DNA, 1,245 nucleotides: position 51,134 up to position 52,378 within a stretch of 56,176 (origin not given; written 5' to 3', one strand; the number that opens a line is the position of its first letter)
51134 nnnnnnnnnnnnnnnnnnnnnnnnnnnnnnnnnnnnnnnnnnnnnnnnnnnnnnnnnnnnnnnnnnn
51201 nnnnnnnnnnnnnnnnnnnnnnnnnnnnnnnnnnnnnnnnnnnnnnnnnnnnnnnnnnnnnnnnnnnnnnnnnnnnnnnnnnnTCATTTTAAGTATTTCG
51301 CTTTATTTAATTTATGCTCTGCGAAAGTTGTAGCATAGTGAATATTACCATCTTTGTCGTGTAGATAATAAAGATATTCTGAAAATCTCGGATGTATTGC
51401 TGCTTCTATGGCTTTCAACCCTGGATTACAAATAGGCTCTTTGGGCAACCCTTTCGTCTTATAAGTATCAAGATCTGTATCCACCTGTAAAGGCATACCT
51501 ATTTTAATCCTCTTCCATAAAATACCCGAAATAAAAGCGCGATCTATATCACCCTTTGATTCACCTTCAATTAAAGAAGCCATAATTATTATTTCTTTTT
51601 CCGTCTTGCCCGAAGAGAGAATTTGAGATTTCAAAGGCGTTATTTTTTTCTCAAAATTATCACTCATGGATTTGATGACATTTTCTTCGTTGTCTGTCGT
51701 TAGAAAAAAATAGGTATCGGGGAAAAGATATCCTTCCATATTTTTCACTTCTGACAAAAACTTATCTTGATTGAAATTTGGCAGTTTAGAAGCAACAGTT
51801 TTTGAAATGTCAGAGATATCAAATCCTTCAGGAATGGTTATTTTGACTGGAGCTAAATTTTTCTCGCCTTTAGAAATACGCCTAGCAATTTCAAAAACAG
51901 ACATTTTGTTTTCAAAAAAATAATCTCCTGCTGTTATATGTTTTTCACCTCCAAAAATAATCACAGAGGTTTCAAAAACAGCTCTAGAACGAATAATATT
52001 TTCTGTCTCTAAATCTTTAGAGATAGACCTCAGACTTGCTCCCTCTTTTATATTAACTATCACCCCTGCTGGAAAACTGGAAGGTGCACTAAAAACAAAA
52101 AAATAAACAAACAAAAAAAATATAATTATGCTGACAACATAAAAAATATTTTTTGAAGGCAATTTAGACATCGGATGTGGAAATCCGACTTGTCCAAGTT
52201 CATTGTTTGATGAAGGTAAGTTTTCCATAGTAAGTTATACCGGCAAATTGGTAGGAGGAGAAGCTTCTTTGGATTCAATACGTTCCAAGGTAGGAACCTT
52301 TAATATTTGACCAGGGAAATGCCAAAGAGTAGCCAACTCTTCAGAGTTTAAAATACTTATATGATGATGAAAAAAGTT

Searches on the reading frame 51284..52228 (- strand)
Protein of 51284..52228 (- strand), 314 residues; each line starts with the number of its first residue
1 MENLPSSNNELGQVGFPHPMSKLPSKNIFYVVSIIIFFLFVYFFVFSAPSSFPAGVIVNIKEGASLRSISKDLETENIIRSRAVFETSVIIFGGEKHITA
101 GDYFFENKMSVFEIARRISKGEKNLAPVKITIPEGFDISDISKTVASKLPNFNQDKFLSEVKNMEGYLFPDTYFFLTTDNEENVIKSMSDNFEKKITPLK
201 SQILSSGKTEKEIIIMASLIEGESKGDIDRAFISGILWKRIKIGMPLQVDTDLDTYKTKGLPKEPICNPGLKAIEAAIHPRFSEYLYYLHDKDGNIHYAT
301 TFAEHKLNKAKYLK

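Call 37: search_protein_families(library=pfam, proteins=[window:51284-52228:-], max_evalue=0.01)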
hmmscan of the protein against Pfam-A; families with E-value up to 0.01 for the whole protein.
window:51284-52228:- (314 aa): 1 family
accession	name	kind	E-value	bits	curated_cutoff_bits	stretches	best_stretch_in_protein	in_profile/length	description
PF02618.21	YceG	-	1.3e-62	212.2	32.4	2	58-251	1-193/275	YceG-like family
